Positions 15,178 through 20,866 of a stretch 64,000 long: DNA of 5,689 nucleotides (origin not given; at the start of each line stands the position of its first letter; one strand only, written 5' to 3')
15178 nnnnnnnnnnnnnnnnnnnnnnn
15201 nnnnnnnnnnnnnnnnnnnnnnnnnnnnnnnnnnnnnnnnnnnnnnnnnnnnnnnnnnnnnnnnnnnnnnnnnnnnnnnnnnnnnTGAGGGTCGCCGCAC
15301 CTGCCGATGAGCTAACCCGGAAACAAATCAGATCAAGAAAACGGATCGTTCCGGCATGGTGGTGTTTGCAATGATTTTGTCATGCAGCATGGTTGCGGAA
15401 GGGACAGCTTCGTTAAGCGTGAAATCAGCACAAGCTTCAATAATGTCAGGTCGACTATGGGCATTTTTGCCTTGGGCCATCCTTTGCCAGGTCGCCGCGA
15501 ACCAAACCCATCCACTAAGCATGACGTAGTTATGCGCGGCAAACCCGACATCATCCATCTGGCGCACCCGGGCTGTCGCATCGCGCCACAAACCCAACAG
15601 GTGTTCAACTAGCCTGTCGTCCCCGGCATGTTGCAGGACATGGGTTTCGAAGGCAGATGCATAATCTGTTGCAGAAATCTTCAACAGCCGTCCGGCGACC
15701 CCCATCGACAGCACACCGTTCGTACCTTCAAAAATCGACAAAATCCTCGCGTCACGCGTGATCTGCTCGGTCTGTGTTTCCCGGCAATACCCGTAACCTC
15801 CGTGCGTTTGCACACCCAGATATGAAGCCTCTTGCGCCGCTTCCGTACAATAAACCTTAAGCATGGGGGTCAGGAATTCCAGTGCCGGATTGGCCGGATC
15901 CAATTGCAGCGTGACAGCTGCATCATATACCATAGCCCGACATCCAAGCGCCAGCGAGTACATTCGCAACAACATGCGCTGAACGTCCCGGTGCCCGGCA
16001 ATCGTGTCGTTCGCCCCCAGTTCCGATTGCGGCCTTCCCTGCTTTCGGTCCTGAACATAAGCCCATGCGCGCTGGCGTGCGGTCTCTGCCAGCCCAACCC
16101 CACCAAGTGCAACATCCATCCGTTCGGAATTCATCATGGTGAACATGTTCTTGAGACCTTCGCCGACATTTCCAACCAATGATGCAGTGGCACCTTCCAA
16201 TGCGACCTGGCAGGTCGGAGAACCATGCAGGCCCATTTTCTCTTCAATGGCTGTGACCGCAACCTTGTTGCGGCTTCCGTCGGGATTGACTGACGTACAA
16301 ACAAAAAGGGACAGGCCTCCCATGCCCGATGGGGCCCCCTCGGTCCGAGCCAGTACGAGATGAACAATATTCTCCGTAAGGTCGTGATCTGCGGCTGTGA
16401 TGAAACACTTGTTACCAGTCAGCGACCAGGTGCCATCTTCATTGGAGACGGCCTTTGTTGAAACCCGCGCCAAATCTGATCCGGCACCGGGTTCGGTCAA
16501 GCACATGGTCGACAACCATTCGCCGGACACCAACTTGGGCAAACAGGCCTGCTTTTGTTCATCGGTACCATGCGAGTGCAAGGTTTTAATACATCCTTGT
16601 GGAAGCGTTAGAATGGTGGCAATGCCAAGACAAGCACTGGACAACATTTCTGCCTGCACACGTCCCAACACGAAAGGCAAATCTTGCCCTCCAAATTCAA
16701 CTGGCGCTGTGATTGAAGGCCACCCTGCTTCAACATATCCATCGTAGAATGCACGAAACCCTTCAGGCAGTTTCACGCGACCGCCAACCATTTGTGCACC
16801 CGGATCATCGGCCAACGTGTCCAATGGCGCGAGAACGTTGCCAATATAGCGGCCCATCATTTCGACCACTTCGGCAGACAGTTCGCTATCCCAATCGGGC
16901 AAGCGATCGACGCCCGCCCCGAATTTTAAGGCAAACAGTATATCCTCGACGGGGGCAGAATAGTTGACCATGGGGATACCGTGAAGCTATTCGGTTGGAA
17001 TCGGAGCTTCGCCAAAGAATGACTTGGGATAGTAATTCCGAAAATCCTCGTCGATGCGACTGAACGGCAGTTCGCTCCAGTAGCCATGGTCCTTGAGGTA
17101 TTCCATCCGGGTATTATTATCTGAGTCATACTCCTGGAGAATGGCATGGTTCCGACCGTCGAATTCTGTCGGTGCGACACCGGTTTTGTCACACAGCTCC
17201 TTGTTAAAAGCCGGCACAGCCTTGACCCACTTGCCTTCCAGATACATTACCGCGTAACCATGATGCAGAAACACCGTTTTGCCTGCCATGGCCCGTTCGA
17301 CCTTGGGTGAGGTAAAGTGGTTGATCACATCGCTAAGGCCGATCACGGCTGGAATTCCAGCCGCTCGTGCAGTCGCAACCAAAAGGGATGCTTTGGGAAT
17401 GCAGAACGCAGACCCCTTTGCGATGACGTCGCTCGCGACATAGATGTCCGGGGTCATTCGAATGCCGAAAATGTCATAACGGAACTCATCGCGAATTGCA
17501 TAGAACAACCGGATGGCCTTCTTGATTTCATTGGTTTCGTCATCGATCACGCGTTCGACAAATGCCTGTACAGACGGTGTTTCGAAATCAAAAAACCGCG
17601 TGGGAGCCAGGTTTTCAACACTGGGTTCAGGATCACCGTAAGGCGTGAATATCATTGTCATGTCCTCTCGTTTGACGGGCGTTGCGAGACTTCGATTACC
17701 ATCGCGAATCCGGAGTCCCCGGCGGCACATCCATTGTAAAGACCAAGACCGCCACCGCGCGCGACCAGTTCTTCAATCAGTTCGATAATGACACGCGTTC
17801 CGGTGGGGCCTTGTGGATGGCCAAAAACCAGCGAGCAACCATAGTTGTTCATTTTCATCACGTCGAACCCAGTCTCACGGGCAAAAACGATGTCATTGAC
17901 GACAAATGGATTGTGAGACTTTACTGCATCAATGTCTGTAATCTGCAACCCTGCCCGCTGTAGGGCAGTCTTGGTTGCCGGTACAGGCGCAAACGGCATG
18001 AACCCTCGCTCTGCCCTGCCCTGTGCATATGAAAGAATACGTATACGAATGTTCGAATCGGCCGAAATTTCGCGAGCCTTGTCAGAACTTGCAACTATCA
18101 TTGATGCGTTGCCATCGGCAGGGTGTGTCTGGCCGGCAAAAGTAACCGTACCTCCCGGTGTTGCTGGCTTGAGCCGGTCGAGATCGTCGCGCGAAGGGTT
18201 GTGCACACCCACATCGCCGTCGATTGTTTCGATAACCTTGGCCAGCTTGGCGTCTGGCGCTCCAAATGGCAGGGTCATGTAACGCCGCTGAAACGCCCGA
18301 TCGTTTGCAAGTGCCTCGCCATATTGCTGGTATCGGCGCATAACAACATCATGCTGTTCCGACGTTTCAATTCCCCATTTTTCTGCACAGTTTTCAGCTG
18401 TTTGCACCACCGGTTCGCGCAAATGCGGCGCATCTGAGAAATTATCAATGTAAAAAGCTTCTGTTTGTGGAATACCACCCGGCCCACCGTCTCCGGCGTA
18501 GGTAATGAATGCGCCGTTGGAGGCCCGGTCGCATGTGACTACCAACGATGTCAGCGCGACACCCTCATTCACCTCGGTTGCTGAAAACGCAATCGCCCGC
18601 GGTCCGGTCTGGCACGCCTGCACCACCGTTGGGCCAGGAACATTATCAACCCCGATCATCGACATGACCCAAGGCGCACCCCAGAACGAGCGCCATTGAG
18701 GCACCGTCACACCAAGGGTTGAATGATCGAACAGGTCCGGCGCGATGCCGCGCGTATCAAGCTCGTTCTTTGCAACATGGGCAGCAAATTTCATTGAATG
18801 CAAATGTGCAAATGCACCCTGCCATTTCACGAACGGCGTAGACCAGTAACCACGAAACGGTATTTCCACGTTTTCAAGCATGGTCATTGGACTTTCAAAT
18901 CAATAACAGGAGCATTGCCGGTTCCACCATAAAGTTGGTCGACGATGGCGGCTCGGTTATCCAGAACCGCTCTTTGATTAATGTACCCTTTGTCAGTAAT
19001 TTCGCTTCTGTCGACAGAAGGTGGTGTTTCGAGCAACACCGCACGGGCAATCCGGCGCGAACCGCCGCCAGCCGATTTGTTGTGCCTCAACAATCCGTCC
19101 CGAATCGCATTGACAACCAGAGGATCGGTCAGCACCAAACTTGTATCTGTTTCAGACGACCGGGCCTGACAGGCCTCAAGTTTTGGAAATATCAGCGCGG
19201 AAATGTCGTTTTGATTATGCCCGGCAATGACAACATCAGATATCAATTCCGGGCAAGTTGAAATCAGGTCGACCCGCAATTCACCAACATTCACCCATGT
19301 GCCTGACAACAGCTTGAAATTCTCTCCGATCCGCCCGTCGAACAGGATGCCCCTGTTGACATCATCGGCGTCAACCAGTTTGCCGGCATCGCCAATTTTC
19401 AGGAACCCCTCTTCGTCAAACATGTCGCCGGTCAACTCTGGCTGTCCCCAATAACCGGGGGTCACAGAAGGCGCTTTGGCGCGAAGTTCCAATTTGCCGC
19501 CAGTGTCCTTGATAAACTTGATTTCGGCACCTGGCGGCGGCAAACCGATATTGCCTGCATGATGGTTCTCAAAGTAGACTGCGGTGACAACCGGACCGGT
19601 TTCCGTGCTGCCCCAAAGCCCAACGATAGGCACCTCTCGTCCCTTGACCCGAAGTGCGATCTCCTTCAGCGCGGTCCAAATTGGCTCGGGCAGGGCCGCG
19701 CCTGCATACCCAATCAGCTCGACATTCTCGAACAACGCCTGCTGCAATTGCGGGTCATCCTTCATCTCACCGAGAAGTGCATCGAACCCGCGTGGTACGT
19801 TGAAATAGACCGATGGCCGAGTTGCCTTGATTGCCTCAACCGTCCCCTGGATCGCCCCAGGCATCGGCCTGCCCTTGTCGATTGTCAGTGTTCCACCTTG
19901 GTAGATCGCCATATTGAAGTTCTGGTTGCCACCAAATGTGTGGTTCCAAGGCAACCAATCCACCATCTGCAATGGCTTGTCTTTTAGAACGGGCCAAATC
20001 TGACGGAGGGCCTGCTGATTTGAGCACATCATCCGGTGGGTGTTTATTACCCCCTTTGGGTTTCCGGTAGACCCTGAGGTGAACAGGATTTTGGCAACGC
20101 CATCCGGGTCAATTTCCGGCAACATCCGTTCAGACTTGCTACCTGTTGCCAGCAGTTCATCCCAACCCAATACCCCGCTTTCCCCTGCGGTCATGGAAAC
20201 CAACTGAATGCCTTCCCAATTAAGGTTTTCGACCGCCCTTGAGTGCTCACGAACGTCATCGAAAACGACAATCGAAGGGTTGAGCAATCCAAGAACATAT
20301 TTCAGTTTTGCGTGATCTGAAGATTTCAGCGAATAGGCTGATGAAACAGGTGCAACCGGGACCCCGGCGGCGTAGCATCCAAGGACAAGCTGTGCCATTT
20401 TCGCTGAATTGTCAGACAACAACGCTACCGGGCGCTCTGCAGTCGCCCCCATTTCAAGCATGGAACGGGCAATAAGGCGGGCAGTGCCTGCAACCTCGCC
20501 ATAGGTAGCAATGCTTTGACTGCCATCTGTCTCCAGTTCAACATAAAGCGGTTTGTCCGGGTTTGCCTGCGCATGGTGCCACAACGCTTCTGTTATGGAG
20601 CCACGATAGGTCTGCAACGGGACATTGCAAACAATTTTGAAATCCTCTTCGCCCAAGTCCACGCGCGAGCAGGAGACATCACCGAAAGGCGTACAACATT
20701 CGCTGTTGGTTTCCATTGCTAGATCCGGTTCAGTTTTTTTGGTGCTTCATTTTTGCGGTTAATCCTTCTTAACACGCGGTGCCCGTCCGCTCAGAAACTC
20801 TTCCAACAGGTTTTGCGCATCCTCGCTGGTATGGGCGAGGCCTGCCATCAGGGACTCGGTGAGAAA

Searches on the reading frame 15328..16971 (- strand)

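Call 7: search_protein_families(library=pfam, proteins=[window:15328-16971:-], max_evalue=0.00001)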
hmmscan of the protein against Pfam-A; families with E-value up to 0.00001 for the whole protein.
window:15328-16971:- (547 aa): 3 families
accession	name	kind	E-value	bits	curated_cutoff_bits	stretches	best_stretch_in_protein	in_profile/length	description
PF00441.29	Acyl-CoA_dh_1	-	4.4e-26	92.3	22.4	1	270-429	1-149/150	Acyl-CoA dehydrogenase, C-terminal domain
PF02770.24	Acyl-CoA_dh_M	-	5.1e-16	59.1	33.3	1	156-259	2-95/97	Acyl-CoA dehydrogenase, middle domain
PF02771.21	Acyl-CoA_dh_N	-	7e-13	49.4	22.9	1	73-151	34-113/113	Acyl-CoA dehydrogenase, N-terminal domain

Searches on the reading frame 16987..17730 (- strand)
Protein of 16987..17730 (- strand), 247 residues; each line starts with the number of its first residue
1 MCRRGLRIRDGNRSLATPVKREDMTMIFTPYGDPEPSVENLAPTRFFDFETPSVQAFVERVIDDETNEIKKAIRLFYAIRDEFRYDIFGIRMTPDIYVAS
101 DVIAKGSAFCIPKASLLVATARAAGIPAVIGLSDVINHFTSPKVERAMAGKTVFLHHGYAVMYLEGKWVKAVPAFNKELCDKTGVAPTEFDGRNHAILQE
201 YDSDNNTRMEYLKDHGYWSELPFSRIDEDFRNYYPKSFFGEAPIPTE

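Call 7: search_protein_families(library=pfam, proteins=[window:16987-17730:-], max_evalue=0.00001)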
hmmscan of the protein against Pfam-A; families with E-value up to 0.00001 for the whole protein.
window:16987-17730:- (247 aa): 1 family
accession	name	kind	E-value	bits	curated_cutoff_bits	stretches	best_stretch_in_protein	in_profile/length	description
PF01841.26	Transglut_core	-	3.5e-11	43.8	23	1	56-171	2-106/108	Transglutaminase-like superfamily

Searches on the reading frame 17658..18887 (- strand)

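Call 7: search_protein_families(library=pfam, proteins=[window:17658-18887:-], max_evalue=0.00001)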
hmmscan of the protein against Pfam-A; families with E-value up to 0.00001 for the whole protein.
window:17658-18887:- (409 aa): 2 families
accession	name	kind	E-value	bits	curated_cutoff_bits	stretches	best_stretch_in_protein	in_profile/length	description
PF02803.24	Thiolase_C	-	1.4e-23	83.3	27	1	282-399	5-122/123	Thiolase, C-terminal domain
PF00108.29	Thiolase_N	-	6.8e-14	52.3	26.4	1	17-268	9-259/260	Thiolase, N-terminal domain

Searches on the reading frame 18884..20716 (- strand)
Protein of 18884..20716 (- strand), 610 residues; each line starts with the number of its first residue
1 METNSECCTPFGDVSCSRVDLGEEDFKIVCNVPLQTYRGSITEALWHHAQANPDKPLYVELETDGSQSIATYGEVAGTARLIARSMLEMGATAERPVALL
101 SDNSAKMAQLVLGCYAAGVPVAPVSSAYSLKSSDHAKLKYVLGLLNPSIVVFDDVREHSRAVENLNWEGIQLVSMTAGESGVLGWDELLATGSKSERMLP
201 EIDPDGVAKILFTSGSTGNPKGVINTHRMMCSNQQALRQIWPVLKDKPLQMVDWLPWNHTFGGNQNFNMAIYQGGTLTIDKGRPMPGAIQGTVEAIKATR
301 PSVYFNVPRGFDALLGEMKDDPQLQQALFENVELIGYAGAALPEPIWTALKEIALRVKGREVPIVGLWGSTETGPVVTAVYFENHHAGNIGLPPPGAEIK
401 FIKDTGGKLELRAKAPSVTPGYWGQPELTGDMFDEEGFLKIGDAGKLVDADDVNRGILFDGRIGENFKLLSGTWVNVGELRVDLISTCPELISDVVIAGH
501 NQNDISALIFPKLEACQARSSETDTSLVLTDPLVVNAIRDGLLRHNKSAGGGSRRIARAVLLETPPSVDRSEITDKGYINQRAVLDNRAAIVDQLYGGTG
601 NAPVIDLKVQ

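Call 8: search_protein_families(library=pfam, proteins=[window:18884-20716:-], max_evalue=0.00001)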
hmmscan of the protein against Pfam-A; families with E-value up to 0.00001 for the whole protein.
window:18884-20716:- (610 aa): 2 families
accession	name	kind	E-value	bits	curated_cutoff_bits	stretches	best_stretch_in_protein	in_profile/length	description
PF00501.34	AMP-binding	-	3.2e-51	174.8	29.9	1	46-423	2-384/384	AMP-binding enzyme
PF23562.2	AMP-binding_C_3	-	3.3e-06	27.9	20.8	0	485-597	21-121/124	AMP-binding enzyme C-terminal domain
